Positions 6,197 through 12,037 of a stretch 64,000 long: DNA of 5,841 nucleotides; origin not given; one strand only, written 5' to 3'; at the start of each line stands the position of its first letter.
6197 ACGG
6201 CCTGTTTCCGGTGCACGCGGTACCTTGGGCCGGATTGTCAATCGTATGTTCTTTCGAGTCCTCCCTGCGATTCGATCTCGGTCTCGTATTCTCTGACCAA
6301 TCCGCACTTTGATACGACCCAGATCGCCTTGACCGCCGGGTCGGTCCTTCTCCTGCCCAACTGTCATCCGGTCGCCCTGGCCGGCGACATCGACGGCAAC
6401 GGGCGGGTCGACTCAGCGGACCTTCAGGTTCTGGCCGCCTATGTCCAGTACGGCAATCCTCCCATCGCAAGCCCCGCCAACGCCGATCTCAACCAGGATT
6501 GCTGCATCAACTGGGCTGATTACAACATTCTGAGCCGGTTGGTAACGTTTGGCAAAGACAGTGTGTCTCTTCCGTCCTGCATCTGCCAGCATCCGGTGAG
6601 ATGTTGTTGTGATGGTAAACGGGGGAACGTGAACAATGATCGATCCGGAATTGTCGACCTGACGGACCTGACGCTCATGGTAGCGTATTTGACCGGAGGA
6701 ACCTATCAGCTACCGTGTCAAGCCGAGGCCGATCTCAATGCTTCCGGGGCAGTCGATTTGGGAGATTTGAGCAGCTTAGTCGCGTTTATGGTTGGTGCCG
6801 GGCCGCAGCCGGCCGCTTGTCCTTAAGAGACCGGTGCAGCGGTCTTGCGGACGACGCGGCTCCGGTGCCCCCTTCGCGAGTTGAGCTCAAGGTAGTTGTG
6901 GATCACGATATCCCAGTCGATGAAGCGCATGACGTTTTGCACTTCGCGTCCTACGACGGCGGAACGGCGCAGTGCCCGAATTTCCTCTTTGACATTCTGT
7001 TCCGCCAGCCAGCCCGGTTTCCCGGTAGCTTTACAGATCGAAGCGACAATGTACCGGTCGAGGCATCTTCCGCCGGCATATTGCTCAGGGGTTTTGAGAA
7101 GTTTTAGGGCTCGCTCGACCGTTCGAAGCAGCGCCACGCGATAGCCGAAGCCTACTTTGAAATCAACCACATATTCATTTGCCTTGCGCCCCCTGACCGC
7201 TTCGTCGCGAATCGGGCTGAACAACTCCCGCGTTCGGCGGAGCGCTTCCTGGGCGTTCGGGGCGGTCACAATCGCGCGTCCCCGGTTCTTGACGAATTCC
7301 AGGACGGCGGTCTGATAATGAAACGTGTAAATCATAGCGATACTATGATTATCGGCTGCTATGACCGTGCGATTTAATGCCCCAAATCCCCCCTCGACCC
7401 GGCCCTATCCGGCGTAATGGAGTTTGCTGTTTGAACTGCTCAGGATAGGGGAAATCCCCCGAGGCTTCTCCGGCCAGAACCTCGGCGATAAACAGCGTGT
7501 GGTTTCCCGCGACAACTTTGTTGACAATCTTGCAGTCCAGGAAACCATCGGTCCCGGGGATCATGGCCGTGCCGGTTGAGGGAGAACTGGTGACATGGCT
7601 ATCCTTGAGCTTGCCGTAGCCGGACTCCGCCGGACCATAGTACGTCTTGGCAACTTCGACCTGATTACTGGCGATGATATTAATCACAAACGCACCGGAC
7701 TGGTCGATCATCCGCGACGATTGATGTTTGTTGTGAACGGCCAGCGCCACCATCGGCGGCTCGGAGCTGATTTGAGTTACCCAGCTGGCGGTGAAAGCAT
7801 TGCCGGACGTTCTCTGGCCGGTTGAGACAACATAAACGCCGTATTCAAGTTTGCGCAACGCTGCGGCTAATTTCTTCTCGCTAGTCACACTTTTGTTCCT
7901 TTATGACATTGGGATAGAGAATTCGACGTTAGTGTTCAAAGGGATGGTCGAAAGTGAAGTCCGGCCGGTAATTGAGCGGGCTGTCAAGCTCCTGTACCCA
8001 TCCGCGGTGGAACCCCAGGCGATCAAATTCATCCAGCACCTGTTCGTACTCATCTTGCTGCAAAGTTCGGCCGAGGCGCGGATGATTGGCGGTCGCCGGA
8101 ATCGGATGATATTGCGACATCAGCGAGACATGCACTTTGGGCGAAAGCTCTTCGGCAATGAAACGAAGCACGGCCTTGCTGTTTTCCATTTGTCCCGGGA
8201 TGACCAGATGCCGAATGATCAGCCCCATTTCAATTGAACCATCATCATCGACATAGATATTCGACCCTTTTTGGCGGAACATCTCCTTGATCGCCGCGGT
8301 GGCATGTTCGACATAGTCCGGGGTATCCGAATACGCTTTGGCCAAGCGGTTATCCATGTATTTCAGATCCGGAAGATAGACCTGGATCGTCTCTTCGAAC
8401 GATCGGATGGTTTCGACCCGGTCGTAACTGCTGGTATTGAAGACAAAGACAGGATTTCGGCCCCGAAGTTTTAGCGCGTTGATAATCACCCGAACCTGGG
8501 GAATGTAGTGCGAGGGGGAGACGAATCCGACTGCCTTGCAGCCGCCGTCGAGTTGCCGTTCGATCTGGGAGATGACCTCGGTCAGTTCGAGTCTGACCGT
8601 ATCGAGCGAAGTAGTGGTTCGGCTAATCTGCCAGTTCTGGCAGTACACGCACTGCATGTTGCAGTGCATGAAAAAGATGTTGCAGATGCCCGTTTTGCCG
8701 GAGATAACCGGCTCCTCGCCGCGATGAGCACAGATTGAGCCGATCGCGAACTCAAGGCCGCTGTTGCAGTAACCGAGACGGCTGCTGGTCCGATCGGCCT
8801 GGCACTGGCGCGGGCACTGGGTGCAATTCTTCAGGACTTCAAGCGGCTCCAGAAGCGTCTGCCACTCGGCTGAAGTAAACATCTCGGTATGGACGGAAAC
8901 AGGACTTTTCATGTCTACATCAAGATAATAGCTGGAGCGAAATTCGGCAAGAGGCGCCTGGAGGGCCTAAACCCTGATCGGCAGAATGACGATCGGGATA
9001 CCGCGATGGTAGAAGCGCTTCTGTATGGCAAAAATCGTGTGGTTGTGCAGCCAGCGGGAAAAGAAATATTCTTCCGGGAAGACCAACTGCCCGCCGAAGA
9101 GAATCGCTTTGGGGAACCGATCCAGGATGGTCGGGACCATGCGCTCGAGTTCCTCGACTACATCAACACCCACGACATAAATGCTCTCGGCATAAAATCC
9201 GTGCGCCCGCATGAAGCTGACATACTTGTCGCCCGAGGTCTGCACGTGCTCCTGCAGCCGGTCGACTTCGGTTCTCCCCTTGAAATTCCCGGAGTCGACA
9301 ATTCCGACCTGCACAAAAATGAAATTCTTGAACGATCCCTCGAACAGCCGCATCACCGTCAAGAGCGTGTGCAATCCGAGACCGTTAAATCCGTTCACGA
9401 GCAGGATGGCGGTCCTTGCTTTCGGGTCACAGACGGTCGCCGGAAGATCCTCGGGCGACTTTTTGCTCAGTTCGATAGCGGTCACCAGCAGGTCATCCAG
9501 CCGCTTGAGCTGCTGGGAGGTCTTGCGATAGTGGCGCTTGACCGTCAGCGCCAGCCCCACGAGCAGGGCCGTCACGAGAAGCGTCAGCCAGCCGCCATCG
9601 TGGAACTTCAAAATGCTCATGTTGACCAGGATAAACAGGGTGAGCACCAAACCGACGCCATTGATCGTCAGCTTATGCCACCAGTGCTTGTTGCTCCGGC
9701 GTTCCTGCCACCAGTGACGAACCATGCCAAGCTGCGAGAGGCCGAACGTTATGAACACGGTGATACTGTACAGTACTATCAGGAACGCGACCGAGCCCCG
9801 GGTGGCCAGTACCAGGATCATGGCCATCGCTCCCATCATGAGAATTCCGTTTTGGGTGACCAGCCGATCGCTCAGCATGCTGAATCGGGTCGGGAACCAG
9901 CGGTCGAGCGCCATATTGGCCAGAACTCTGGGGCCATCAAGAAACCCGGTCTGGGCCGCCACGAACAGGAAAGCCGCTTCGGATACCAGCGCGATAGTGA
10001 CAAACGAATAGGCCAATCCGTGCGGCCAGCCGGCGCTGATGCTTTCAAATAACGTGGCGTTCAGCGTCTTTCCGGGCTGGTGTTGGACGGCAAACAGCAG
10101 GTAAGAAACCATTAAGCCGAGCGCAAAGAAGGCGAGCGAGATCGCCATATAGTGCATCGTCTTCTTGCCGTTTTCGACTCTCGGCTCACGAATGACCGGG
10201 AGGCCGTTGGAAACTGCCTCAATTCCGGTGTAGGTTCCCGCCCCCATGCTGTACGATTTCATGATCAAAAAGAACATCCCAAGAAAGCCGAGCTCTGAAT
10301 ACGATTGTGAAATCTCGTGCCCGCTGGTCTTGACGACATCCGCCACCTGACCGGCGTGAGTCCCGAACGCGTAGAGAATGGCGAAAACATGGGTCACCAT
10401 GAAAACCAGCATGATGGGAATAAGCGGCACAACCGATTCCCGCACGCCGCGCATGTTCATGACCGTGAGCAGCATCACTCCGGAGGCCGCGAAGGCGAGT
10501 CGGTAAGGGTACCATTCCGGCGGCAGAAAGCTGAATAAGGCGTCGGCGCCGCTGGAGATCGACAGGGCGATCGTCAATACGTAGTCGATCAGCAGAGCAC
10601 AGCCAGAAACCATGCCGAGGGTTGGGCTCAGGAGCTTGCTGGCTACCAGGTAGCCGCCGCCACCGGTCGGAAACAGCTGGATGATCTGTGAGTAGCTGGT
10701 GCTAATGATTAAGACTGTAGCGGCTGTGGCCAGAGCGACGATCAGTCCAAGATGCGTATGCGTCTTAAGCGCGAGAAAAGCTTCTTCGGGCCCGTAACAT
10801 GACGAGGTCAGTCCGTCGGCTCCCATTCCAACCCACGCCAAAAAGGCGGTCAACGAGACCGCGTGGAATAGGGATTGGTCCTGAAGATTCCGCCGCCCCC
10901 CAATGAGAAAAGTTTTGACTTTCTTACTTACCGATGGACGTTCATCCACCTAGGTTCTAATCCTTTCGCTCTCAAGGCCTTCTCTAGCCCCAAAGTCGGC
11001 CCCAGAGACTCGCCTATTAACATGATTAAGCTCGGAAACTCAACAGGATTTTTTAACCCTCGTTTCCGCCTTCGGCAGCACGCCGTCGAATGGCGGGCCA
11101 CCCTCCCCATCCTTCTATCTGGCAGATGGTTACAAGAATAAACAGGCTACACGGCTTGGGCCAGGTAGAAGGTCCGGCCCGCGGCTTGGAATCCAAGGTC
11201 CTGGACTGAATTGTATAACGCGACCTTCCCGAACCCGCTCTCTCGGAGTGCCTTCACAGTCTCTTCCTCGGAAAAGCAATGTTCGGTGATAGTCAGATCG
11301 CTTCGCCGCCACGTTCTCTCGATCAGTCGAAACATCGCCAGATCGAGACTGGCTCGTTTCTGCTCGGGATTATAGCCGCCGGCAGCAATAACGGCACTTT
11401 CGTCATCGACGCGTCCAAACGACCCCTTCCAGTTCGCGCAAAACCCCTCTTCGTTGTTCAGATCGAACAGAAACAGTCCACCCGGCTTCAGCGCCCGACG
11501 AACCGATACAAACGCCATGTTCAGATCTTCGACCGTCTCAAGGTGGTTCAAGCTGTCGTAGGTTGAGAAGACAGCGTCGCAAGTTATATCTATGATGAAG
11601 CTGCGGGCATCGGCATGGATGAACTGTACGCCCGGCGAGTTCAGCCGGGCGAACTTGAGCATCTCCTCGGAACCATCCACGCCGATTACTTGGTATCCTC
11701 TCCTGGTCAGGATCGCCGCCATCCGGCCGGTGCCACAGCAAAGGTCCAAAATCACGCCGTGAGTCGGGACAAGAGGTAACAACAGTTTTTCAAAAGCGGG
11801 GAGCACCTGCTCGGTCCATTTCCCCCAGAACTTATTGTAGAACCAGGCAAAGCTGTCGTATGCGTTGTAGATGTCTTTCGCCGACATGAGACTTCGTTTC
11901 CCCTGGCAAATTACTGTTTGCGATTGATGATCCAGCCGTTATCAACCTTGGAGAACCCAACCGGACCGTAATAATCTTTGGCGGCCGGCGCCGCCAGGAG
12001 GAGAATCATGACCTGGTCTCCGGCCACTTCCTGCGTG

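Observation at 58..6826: Non-cellulosomal cohesin-dockerin module: three paralogous cohesin+double-dockerin secreted proteins next to a dockerin-tagged clan-CD cysteine protease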

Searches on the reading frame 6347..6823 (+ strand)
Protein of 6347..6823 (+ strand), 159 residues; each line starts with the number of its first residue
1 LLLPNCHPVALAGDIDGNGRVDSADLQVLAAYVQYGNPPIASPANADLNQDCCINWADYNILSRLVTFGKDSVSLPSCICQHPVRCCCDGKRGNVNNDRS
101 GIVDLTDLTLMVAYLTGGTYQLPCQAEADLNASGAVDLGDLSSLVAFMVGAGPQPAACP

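Call 67: search_solved_structures(query=window:6347-6823:+, max_evalue=1, show_alignments=3)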
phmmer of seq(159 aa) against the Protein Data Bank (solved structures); distinct sequences matched with E-value up to 1: 23.
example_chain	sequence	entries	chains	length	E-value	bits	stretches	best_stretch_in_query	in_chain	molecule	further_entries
8x39_A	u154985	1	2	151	8e-07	32.3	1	12-114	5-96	Serine protease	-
8x3a_A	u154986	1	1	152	8.1e-07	32.3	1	12-74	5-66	Serine protease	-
1daq_A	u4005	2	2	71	4e-05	26.8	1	11-68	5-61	ENDOGLUCANASE SS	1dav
2mte_A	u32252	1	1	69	4.1e-05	26.7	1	11-68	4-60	Cellulose 1,4-beta-cellobiosidase (reducing end) CelS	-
4fl4_A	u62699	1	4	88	6.6e-05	26.1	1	12-66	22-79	Glycoside hydrolase family 9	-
2y3n_B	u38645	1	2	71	0.00024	24.2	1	9-70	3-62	CELLULOSOMAL FAMILY-48 PROCESSIVE GLYCOSIDE HYDROLASE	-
4cj0_A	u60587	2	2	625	0.00055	23.1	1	10-66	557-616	ENDOGLUCANASE D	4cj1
1clc_A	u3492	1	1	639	0.00056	23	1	10-66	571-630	ENDOGLUCANASE CELD; EC: 3.2.1.4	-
2ccl_B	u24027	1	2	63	0.0038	20.3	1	10-65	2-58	ENDO-1,4-BETA-XYLANASE Y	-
5lxv_B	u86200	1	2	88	0.0073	19.4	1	5-58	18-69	Carbohydrate-binding protein WP_009985128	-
3ul4_B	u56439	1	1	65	0.01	18.9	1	9-65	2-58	Cellulosome enzyme, dockerin type I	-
5nrm_B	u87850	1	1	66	0.011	18.8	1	13-63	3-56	DocCel5: Type I dockerin repeat domain from A. cellulolyticus family 5 endoglucanase WP_01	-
8zvk_A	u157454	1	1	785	0.022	17.9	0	7-33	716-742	AaBgIC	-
6kgc_B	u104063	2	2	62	0.043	16.9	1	93-146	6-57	And cellulose-binding endoglucanase family 9 CelL ortholog dockerin domain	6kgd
1ohz_B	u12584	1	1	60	0.048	16.7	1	13-65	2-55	ENDO-1,4-BETA-XYLANASE Y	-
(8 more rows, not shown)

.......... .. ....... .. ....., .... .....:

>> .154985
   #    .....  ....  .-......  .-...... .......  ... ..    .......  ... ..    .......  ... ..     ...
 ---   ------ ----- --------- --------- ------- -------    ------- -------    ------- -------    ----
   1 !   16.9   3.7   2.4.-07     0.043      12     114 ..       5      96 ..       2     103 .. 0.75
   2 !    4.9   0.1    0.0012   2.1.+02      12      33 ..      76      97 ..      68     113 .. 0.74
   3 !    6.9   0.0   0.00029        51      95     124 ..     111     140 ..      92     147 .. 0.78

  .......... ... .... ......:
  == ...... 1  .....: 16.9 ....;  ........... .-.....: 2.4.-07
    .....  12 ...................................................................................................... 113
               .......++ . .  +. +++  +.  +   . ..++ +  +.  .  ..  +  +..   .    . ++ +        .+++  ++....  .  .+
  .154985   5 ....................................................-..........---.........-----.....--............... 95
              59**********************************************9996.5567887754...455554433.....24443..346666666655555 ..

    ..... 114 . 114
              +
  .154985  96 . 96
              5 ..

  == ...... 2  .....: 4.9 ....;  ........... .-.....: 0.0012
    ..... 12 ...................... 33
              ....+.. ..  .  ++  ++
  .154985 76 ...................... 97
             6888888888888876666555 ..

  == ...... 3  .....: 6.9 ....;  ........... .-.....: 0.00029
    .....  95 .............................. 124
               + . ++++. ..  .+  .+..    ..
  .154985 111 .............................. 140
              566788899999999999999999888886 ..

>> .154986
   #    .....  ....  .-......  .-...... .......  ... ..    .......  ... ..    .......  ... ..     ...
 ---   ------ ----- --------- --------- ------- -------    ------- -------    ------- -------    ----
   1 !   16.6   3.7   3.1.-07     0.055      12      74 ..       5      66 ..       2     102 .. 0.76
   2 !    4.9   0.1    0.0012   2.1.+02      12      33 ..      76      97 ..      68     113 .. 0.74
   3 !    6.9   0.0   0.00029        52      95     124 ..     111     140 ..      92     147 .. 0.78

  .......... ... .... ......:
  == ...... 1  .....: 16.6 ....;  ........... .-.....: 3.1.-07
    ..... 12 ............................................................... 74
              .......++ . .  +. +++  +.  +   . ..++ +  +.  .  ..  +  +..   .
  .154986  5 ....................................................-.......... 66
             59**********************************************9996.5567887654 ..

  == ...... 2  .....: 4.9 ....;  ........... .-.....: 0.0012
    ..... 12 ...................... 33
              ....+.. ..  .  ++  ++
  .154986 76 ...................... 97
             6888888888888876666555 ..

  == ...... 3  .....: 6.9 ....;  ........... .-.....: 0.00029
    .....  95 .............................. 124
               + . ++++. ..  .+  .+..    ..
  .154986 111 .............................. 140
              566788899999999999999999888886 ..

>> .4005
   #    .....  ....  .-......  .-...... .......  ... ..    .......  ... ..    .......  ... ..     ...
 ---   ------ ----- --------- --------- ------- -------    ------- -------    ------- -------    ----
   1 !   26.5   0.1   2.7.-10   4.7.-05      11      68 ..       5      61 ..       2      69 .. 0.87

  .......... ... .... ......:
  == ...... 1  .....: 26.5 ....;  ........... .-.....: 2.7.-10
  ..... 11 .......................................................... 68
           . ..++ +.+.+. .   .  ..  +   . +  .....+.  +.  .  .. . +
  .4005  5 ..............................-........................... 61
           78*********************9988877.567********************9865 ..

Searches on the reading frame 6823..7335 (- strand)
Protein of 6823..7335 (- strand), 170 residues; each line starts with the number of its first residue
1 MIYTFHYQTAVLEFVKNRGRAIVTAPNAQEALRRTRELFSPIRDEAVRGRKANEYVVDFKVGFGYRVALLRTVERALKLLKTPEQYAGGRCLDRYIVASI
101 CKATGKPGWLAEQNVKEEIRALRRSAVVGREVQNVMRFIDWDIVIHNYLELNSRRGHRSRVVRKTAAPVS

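Call 71: search_protein_families(library=pfam, proteins=[window:6823-7335:-], max_evalue=0.001)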
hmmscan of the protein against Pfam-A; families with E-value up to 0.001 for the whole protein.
window:6823-7335:- (170 aa): 0 families

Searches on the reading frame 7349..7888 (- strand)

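Call 71: search_protein_families(library=pfam, proteins=[window:7349-7888:-], max_evalue=0.001)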
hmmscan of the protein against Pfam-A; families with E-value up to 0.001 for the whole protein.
window:7349-7888:- (179 aa): 1 family
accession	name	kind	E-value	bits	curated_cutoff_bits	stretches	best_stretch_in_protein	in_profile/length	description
PF01613.24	Flavin_Reduct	-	5.2e-30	105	27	1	12-144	2-135/153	Flavin reductase like domain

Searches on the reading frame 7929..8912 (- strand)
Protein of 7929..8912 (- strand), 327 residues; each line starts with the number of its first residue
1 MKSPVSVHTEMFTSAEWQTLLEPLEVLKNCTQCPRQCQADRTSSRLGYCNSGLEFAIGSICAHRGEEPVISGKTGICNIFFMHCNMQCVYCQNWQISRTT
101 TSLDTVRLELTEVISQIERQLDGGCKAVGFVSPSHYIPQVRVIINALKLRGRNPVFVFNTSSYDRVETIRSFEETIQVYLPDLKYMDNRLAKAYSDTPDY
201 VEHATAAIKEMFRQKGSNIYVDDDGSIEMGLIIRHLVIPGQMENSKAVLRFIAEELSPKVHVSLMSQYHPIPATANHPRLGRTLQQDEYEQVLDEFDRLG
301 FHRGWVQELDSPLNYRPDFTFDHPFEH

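Call 71: search_protein_families(library=pfam, proteins=[window:7929-8912:-], max_evalue=0.001)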
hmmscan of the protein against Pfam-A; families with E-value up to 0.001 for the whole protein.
window:7929-8912:- (327 aa): 1 family
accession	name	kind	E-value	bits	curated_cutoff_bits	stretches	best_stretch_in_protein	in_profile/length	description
PF04055.27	Radical_SAM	-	2.3e-07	31.6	29.5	1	80-214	3-143/166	Radical SAM superfamily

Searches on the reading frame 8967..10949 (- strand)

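Call 71: search_protein_families(library=pfam, proteins=[window:8967-10949:-], max_evalue=0.001)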
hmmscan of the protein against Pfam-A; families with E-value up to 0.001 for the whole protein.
window:8967-10949:- (660 aa): 2 families
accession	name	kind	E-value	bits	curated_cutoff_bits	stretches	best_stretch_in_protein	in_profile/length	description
PF13520.12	AA_permease_2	-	1.8e-22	80.3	27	1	68-453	31-414/427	Amino acid permease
PF00324.27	AA_permease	-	3.5e-10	39.6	24.6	1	68-442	31-420/470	Amino acid permease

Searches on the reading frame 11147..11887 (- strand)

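Call 71: search_protein_families(library=pfam, proteins=[window:11147-11887:-], max_evalue=0.001)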
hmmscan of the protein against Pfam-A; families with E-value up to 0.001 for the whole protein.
window:11147-11887:- (246 aa): 8 families
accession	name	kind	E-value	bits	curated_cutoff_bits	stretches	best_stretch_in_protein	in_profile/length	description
PF13649.12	Methyltransf_25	-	3.2e-19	69.9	27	1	46-137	1-97/97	Methyltransferase domain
PF08241.18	Methyltransf_11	-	5.3e-18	65.9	21.2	1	47-141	1-95/95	Methyltransferase domain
PF13489.12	Methyltransf_23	-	1.3e-11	45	27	1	35-175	15-124/164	Methyltransferase domain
PF13847.12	Methyltransf_31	-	1.9e-10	41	27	1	45-145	6-113/145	Methyltransferase domain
PF08242.18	Methyltransf_12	-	2.3e-09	38.3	30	1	47-139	1-98/98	Methyltransferase domain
PF01728.25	FtsJ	-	4.3e-07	30.5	24.1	1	42-144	21-140/181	FtsJ-like methyltransferase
PF01209.24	Ubie_methyltran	-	6.3e-07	29.4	20.1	1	45-140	50-150/233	ubiE/COQ5 methyltransferase family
PF05175.20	MTS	-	0.00041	20.5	23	1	34-160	21-157/170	Methyltransferase small domain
